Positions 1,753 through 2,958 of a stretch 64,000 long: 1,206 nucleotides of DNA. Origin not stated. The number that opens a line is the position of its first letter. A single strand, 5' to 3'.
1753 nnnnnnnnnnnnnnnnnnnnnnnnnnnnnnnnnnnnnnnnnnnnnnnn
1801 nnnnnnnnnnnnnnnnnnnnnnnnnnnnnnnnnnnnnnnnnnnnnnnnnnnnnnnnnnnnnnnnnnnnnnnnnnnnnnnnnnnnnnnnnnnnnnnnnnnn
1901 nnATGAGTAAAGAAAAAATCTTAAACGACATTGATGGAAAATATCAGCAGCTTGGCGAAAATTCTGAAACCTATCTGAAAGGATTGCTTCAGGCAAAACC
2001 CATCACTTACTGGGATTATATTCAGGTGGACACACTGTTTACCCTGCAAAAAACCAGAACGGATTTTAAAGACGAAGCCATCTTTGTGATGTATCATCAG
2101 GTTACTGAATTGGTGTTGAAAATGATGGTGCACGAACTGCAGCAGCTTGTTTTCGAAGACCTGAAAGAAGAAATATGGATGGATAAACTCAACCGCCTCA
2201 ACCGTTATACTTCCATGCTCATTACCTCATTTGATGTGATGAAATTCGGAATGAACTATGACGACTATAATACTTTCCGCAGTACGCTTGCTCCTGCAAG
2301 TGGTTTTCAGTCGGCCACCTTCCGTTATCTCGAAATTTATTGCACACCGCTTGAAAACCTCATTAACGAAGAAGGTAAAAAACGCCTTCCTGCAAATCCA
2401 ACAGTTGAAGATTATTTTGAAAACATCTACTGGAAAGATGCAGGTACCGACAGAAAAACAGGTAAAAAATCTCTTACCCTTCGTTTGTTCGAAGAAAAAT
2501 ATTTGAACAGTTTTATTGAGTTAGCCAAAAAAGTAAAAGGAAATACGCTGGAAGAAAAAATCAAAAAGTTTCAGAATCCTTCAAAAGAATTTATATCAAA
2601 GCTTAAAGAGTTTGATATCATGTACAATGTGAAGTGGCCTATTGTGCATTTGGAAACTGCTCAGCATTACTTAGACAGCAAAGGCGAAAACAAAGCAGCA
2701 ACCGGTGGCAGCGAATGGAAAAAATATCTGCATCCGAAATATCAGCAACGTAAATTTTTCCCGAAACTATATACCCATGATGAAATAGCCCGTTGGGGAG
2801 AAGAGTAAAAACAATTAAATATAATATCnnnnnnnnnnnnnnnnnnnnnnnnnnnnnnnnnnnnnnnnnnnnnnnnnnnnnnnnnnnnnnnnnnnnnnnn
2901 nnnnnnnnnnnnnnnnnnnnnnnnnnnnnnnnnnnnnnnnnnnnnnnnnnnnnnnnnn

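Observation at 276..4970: Eight-gene Rrf2-headed operon mixing NO-stress proteins with a TDO-family heme protein and azurin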

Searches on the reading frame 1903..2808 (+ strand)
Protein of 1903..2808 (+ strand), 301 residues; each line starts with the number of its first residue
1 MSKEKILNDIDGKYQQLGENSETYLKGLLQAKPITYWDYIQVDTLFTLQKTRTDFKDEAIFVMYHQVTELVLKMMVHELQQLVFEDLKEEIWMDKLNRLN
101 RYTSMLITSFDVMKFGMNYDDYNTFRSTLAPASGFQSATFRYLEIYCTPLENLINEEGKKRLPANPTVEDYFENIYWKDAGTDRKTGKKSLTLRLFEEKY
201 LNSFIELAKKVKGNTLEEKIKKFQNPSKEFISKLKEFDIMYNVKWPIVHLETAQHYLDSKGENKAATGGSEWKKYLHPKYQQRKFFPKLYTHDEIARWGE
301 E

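Call 3: search_protein_families(library=pfam, proteins=[window:1903-2808:+], max_evalue=0.01)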
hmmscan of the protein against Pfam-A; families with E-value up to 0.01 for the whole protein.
window:1903-2808:+ (301 aa): 1 family
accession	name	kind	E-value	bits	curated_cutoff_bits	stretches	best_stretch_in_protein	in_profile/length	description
PF03301.18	Trp_dioxygenase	-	8.6e-25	88.3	34.9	1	34-179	15-164/346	Tryptophan 2,3-dioxygenase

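Call 4: search_protein_families(library=ncbifam, proteins=[window:1903-2808:+], max_evalue=0.01)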
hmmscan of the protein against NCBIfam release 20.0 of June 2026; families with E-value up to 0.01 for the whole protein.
window:1903-2808:+ (301 aa): 2 families
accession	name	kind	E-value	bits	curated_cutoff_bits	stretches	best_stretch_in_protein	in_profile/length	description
TIGR03036.1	trp_2_3_diox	equivalog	2.8e-26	92.5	390.7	1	33-145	5-118/264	tryptophan 2,3-dioxygenase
NF053532.1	lipo_SCO4651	subfamily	0.0031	17.2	65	0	71-132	209-270/277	SCO4651 family lipoprotein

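Call 6: find_encoding_contigs(protein=window:1903-2808:+, flank=10000, max_places=6)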
Protein window:1903-2808:+ (301 aa): 24 contigs read that carry it; 6 places shown.
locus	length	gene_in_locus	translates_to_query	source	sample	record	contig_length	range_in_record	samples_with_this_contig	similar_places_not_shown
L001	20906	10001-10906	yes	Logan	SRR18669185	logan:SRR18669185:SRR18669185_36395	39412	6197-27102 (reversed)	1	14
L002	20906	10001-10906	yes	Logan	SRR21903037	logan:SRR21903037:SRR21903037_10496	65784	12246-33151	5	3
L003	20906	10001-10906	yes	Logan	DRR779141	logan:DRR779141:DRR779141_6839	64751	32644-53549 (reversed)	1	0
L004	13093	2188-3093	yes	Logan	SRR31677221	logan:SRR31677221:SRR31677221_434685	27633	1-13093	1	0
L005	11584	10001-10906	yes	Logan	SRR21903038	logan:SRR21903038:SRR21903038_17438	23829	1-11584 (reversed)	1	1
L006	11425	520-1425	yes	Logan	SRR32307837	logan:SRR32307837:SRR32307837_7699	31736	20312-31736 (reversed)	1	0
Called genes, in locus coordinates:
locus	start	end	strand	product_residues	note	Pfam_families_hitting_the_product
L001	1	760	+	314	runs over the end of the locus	PF13391:HNH_2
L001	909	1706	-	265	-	PF00797:Acetyltransf_2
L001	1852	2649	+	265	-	PF01925:TauE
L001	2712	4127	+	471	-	PF00753:Lactamase_B, PF00581:Rhodanese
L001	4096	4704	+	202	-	PF11845:Tll0287-like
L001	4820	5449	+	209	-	PF00027:cNMP_binding (weak), PF13545:HTH_Crp_2, PF00325:Crp (weak)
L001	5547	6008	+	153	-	PF02566:OsmC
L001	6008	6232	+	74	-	PF19628:DUF6132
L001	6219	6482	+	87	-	PF00581:Rhodanese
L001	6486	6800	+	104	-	PF00581:Rhodanese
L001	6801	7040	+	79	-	-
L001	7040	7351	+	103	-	PF00085:Thioredoxin, PF13728:TraF (weak), PF13899:Thioredoxin_7 (weak), PF13098:Thioredoxin_2, PF13905:Thioredoxin_8 (weak)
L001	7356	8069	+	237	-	PF00581:Rhodanese, PF00085:Thioredoxin, PF13098:Thioredoxin_2, PF13899:Thioredoxin_7 (weak), PF13905:Thioredoxin_8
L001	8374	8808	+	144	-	PF02082:Rrf2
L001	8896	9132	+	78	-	PF11534:HTHP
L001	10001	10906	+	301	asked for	PF03301:Trp_dioxygenase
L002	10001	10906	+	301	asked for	PF03301:Trp_dioxygenase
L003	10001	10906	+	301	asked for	PF03301:Trp_dioxygenase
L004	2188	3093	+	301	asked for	PF03301:Trp_dioxygenase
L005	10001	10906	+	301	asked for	PF03301:Trp_dioxygenase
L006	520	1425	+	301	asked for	PF03301:Trp_dioxygenase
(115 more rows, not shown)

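Call 7: find_homologous_proteins(query=window:1903-2808:+)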
Query window:1903-2808:+ (301 aa): 7820 proteins with E <= 0.001 among 8000 candidates; the best 120 are listed.
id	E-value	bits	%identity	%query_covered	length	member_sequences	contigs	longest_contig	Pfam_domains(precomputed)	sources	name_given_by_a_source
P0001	1.8e-200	682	100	100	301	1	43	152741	PF03301.19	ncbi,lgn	-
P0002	4.2e-200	681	100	100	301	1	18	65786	PF03301.19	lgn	-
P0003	4.9e-198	674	99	100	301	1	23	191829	PF03301.19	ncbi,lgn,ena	-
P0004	7.1e-198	674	99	100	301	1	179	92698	PF03301.19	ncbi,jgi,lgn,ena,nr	ncbi:MAG TPA: tryptophan 2,3-dioxygenase family protein [Bacteroidia bacterium]|nr:tryptophan 2,3-di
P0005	2.2e-197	672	98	100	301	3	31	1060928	PF03301.19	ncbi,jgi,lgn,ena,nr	ncbi:MAG: tryptophan 2,3-dioxygenase [Bacteroidia bacterium]|nr:tryptophan 2,3-dioxygenase [Bacteroi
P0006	2.4e-197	672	98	100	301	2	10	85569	PF03301.19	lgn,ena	-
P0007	3.0e-197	672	98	100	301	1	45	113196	PF03301.19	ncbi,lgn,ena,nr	ncbi:MAG: tryptophan 2,3-dioxygenase family protein [Bacteroidetes bacterium]|nr:tryptophan 2,3-diox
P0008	5.1e-197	671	98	100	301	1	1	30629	PF03301.19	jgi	-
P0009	9.4e-197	670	98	100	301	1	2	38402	PF03301.19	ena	-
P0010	1.3e-196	670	98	100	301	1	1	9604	PF03301.19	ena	-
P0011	3.9e-188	642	94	100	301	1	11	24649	PF03301.19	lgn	-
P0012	1.7e-187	640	93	100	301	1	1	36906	PF03301.19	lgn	-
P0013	2.9e-183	626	91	100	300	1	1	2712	PF03301.19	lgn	-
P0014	9.0e-168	575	83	100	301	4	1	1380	PF03301.19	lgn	-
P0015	6.0e-167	572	82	99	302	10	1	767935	PF03301.19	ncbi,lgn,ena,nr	ncbi:MAG: tryptophan 2,3-dioxygenase [Chitinophagales bacterium]|nr:tryptophan 2,3-dioxygenase [Chit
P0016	2.6e-166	570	83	100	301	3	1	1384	PF03301.19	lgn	-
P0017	2.7e-165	567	83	99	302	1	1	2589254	PF03301.19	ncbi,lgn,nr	ncbi:MAG: tryptophan 2,3-dioxygenase [Cyclobacteriaceae bacterium]|nr:tryptophan 2,3-dioxygenase [Cy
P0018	4.6e-165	566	82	100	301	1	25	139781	PF03301.19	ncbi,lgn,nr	ncbi:MAG: tryptophan 2,3-dioxygenase [Bacteroidia bacterium]|nr:tryptophan 2,3-dioxygenase [Bacteroi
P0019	7.8e-165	565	82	100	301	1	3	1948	PF03301.19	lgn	-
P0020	3.5e-164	563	81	100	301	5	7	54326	PF03301.19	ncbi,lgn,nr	ncbi:MAG: tryptophan 2,3-dioxygenase [Bacteroidia bacterium]|nr:tryptophan 2,3-dioxygenase [Bacteroi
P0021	4.2e-164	563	82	100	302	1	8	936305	PF03301.19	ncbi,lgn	-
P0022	1.6e-163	561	81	100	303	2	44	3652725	PF03301.19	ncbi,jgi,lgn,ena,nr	ncbi:MAG: Tryptophan 2,3-dioxygenase [Cytophagales bacterium]|jgi:tryptophan 2,3-dioxygenase|nr:tryp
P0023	1.4e-162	558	81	99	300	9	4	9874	PF03301.19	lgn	-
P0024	2.4e-162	557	81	100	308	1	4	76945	PF03301.19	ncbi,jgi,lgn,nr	ncbi:MAG: tryptophan 2,3-dioxygenase [Bacteroidetes bacterium]|nr:tryptophan 2,3-dioxygenase [Bacter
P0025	1.3e-161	555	79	100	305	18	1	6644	PF03301.19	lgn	-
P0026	1.4e-161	555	79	100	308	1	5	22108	PF03301.19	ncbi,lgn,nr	ncbi:MAG: tryptophan 2,3-dioxygenase [Bacteroidetes bacterium]|nr:tryptophan 2,3-dioxygenase [Bacter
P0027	3.1e-161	554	79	100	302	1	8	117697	PF03301.19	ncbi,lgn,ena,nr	ncbi:MAG: tryptophan 2,3-dioxygenase [Bacteroidetes bacterium]|nr:tryptophan 2,3-dioxygenase [Bacter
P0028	1.9e-160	551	78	100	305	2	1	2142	PF03301.19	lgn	-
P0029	2.1e-159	548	80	100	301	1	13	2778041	PF03301.19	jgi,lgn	jgi:tryptophan 2,3-dioxygenase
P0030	1.5e-158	545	79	100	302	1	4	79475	PF03301.19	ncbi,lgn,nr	ncbi:MAG: tryptophan 2,3-dioxygenase [Bacteroidetes bacterium]|nr:tryptophan 2,3-dioxygenase [Bacter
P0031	1.6e-158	545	80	99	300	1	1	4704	PF03301.19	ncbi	-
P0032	1.6e-158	545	79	100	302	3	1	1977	PF03301.19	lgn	-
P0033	1.6e-156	538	79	99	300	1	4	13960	PF03301.19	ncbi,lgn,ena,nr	ncbi:MAG TPA: tryptophan 2,3-dioxygenase family protein [Chitinophagaceae bacterium]|nr:tryptophan 2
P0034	2.4e-156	538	77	99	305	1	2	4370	PF03301.19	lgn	-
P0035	2.6e-156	537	78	98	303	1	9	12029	PF03301.19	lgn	-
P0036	3.7e-156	537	78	98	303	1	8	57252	PF03301.19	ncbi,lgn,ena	-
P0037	7.1e-156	536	77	99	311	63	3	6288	PF03301.19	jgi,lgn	-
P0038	1.7e-155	535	78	98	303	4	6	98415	PF03301.19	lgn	-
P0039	1.9e-155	535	78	98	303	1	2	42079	PF03301.19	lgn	-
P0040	9.2e-154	529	76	100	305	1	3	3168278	PF03301.19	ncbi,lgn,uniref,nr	ncbi:tryptophan 2,3-dioxygenase family protein [Mesonia maritima]|uniref:Tryptophan 2,3-dioxygenase 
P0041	9.5e-154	529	81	95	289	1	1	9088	PF03301.19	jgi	jgi:tryptophan 2,3-dioxygenase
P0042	1.7e-153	528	80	96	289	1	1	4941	PF03301.19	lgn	-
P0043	1.8e-153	528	76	100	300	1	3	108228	PF03301.19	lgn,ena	-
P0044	1.9e-153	528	76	100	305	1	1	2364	PF03301.19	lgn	-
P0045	3.3e-153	527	77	99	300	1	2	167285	PF03301.19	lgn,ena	-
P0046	4.8e-153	527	77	100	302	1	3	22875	PF03301.19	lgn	-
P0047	5.6e-153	527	75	100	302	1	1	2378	PF03301.19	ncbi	-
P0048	1.2e-152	525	77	99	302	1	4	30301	PF03301.19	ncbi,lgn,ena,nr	ncbi:MAG TPA: tryptophan 2,3-dioxygenase family protein [Bacteroidia bacterium]|nr:tryptophan 2,3-di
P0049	1.5e-152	525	76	99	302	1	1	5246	PF03301.19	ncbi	-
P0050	1.8e-152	525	76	99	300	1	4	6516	PF03301.19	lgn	-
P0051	1.9e-152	525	75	100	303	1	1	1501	PF03301.19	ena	-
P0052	5.3e-152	523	78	100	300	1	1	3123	PF03301.19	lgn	-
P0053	6.4e-152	523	76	99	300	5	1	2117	PF03301.19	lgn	-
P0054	1.1e-151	522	78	100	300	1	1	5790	PF03301.19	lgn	-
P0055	1.6e-151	522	75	99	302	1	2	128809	PF03301.19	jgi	jgi:tryptophan 2,3-dioxygenase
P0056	1.9e-151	522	78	100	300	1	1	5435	PF03301.19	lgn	-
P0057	1.9e-151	522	78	100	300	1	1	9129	PF03301.19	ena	-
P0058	1.9e-151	522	77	100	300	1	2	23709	PF03301.19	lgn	-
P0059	2.0e-151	521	76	98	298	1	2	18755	PF03301.19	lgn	-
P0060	2.0e-151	521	78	100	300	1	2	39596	PF03301.19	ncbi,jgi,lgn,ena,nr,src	ncbi:MAG TPA: tryptophan 2,3-dioxygenase family protein [Flavobacteriaceae bacterium]|nr:tryptophan 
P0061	2.4e-151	521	75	99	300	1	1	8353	PF03301.19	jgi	jgi:tryptophan 2,3-dioxygenase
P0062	2.5e-151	521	78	100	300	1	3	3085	PF03301.19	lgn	-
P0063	3.2e-151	521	77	97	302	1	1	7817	PF03301.19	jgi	jgi:tryptophan 2,3-dioxygenase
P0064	3.3e-151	521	78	100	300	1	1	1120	PF03301.19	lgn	-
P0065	4.7e-151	520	77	100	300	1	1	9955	PF03301.19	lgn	-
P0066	7.1e-151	520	78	100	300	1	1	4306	PF03301.19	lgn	-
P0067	7.6e-151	520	78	100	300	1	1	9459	PF03301.19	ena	-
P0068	1.0e-150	519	78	100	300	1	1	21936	PF03301.19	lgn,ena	-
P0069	1.2e-150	519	73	99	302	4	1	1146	PF03301.19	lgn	-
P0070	1.5e-150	519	78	100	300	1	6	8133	PF03301.19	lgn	-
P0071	1.8e-150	518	77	100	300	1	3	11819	PF03301.19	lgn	-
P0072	1.9e-150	518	75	99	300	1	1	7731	PF03301.19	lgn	-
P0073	1.9e-150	518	78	100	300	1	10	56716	PF03301.19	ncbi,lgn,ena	-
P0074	1.9e-150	518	74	99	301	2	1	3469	PF03301.19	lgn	-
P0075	2.1e-150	518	78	100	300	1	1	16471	PF03301.19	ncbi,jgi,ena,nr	ncbi:MAG TPA: tryptophan 2,3-dioxygenase family protein [Flavobacteriaceae bacterium]|nr:tryptophan 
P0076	2.6e-150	518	75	99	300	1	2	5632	PF03301.19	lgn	-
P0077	2.7e-150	518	74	99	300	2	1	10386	PF03301.19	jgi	jgi:tryptophan 2,3-dioxygenase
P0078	2.7e-150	518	74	98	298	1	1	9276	PF03301.19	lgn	-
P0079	3.2e-150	517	74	99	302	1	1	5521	PF03301.19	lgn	-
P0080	3.5e-150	517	75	100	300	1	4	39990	PF03301.19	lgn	-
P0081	3.6e-150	517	77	98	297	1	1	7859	PF03301.19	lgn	-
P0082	4.7e-150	517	74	99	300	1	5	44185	PF03301.19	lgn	-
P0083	5.2e-150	517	77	100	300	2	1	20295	PF03301.19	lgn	-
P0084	6.6e-150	516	77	100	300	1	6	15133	PF03301.19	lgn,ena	-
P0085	6.8e-150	516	74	100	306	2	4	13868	PF03301.19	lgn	-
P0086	9.0e-150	516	74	99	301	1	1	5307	PF03301.19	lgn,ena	-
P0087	1.0e-149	516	77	100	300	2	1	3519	PF03301.19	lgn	-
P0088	1.5e-149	515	77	100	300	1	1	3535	PF03301.19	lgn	-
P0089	3.3e-149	514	76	100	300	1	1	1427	PF03301.19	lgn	-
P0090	5.6e-149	513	74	99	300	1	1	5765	PF03301.19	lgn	-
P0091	5.7e-149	513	73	99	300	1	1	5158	PF03301.19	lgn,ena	-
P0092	6.6e-149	513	74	100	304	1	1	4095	PF03301.19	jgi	-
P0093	6.6e-149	513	74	99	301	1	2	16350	PF03301.19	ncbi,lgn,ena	-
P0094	7.0e-149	513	73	99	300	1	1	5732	PF03301.19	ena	-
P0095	8.2e-149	513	74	99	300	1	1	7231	PF03301.19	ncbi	-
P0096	8.3e-149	513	74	100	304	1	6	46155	PF03301.19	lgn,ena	-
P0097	1.0e-148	513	73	100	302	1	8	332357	PF03301.19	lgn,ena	-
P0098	1.3e-148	512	74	100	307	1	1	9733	PF03301.19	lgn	-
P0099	1.7e-148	512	72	100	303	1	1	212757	PF03301.19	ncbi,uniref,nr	ncbi:tryptophan 2,3-dioxygenase family protein [Mesonia aquimarina]|uniref:tryptophan 2,3-dioxygenas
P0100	1.9e-148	512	74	100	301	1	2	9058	PF03301.19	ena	-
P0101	1.9e-148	512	74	100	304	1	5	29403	PF03301.19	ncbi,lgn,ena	-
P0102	2.2e-148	511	73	99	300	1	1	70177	PF03301.19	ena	-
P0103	2.2e-148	511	74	100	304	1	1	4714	PF03301.19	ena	-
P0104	2.7e-148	511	73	99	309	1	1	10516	PF03301.19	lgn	-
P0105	3.2e-148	511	72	99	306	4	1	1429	PF03301.19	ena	-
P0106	4.8e-148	510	74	100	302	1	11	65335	PF03301.19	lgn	-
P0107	5.2e-148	510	76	100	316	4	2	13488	PF03301.19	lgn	-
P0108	7.2e-148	510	73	100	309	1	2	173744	PF03301.19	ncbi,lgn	-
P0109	9.6e-148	509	72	99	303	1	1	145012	PF03301.19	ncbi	-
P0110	9.6e-148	509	73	99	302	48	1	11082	PF03301.19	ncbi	-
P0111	9.7e-148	509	73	99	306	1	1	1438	PF03301.19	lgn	-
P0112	1.3e-147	509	72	99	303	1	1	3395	PF03301.19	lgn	-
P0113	1.5e-147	509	76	97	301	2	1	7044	PF03301.19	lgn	-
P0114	1.6e-147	509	74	99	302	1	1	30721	PF03301.19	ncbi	-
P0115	2.2e-147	508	74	99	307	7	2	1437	PF03301.19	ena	-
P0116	2.4e-147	508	74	98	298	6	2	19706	PF03301.19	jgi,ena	jgi:tryptophan 2,3-dioxygenase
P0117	2.8e-147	508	72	100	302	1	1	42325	PF03301.19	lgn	-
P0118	2.9e-147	508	75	99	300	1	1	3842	PF03301.19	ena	-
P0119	2.9e-147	508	71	100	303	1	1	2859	PF03301.19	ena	-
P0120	3.0e-147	508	72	98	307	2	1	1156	PF03301.19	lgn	-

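Call 10: find_related_loci(query=A1, collection=genome_contigs, flank=10000)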
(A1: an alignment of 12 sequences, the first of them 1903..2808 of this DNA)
Query A1 (301 aa) in genome_contigs; peptide patterns used: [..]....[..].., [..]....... (x = any residue, [..] = any of these).
421 stretches matched a pattern; 403 encode a relative of the query (tblastn E <= 1e-3); the best 80 are kept; 80 distinct loci.
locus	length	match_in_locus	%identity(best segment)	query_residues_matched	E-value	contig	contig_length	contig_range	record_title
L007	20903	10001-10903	98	1-301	0e+0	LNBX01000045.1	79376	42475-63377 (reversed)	MAG: Bacteroidetes bacterium OLB10 UZ10_BCD003CONTIG000045, whole genome shotgun sequence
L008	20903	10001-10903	93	1-301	0e+0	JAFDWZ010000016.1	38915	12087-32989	MAG: Bacteroidetes bacterium isolate SZAS-1 BACT-AMP-1__16__length-38915, whole genome shotgun sequence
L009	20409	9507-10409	83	1-301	2e-172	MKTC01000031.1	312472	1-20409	MAG: Bacteroidetes bacterium 37-13 scnpilot_p_inoc_scaffold_54, whole genome shotgun sequence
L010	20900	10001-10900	83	2-301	2e-171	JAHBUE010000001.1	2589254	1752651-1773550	MAG: Cyclobacteriaceae bacterium isolate ACE_BAC8 BAC8_1, whole genome shotgun sequence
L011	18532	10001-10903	82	1-301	4e-171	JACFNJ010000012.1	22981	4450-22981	MAG: Bacteroidia bacterium isolate BROCD021 NODE_1740_length_22981_cov_4.912457, whole genome shotgun sequence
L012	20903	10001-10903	81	1-301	1e-169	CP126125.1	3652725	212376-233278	MAG: Cytophagales bacterium isolate bin_008 chromosome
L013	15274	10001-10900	81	1-300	4e-168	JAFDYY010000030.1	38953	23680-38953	MAG: Bacteroidetes bacterium isolate SZAS-69 LIN-412__30__length-38953, whole genome shotgun sequence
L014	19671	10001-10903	79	1-301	1e-167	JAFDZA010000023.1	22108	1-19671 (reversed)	MAG: Bacteroidetes bacterium isolate SZAS-70 LIN-426__23__length-22108, whole genome shotgun sequence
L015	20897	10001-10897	81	1-299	2e-167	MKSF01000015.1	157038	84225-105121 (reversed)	MAG: Bacteroidetes bacterium 47-18 scnpilot_p_inoc_scaffold_334, whole genome shotgun sequence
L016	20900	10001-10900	80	1-300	1e-166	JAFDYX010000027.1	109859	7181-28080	MAG: Bacteroidetes bacterium isolate SZAS-68 CK_MAG-11__27__length-109859, whole genome shotgun sequence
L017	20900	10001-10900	82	1-300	1e-170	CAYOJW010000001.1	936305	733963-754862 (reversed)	MAG TPA_asm: uncultured Roseivirgaceae bacterium isolate SRP344714_co2_260 genome assembly, contig: NODE_2_length_936305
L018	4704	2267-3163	80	1-299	6e-168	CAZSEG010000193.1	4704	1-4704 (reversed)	MAG TPA_asm: uncultured Chitinophagaceae bacterium isolate SRP344714_co2_508 genome assembly, contig: NODE_47150_length_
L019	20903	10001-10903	79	1-301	6e-164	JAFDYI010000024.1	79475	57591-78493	MAG: Bacteroidetes bacterium isolate SZAS-5 BACT-TMP-4__24__length-79475, whole genome shotgun sequence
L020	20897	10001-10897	78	1-299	3e-163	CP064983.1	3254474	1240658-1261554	MAG: Bacteroidota bacterium isolate Fred_18-Q3-R57-64_BAT3C.517 chromosome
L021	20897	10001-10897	77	1-299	1e-161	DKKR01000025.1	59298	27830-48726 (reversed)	MAG TPA_asm: Bacteroidetes bacterium UBA6661 UBA6661_contig_1739, whole genome shotgun sequence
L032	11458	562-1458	74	1-299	6e-154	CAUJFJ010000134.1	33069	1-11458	MAG: Bacteroidota bacterium isolate KLAP29 genome assembly, contig: KLAP29_228184, whole genome shotgun sequence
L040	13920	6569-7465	74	1-299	8e-153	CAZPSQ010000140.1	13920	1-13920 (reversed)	MAG TPA_asm: uncultured Brevifollis sp. isolate SRP107338_co1_24 genome assembly, contig: NODE_4771_length_13920_cov_11.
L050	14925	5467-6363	73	1-299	2e-150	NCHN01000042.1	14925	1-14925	MAG: Sphingobacteriia bacterium 24-36-13 04302015_24_scaffold_613, whole genome shotgun sequence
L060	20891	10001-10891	73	3-300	2e-149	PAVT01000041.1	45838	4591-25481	MAG: Verrucomicrobia bacterium isolate SAT140 MHASMcontig_1163257, whole genome shotgun sequence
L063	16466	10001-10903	72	1-300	3e-149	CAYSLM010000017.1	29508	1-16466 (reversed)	MAG TPA_asm: uncultured Aequorivita sp. isolate SRP274231_co1_317 genome assembly, contig: NODE_1031_length_29508_cov_7.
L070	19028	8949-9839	71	6-301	6e-148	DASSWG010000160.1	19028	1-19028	MAG TPA_asm: Flavobacteriaceae bacterium isolate SMAG_U616 k141_1156197, whole genome shotgun sequence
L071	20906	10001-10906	70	1-301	4e-148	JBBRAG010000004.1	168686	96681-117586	MAG: Bacteroidia bacterium isolate Co_metawrap_2282 Cmw_2282_k141_400608_length_168686_cov_11.9997, whole genome shotgun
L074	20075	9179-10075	70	1-299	5e-148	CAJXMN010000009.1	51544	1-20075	MAG TPA_asm: uncultured Flavobacteriales bacterium isolate SRR4030052_bin.53_MetaBAT_v2.12.1_MAG genome assembly, contig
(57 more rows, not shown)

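Call 13: find_encoding_contigs(protein=P0110, flank=10000, max_places=1)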
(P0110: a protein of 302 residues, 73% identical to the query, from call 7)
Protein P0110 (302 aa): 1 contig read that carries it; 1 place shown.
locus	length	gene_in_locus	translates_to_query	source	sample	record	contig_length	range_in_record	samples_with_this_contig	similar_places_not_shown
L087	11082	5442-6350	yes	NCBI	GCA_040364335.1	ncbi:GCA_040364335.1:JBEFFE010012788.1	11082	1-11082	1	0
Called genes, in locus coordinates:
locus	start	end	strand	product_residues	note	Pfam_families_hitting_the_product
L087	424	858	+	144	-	PF02082:Rrf2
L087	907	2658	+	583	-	PF00115:COX1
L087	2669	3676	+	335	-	PF02433:FixO, PF00034:Cytochrom_C, PF13442:Cytochrome_CBB3 (weak)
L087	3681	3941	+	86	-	-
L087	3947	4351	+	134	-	-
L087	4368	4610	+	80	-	PF11534:HTHP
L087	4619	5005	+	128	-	PF01152:Bac_globin (weak)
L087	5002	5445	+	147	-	-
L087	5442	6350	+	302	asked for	PF03301:Trp_dioxygenase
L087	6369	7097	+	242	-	PF04405:ScdA_N, PF01814:Hemerythrin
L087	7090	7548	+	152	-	PF01814:Hemerythrin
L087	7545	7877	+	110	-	-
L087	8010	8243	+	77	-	-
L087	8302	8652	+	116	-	PF09630:DUF2024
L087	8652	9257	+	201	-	PF01047:MarR (weak), PF12802:MarR_2, PF13463:HTH_27 (weak)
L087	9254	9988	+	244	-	PF01168:Ala_racemase_N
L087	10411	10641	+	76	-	-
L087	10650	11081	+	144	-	?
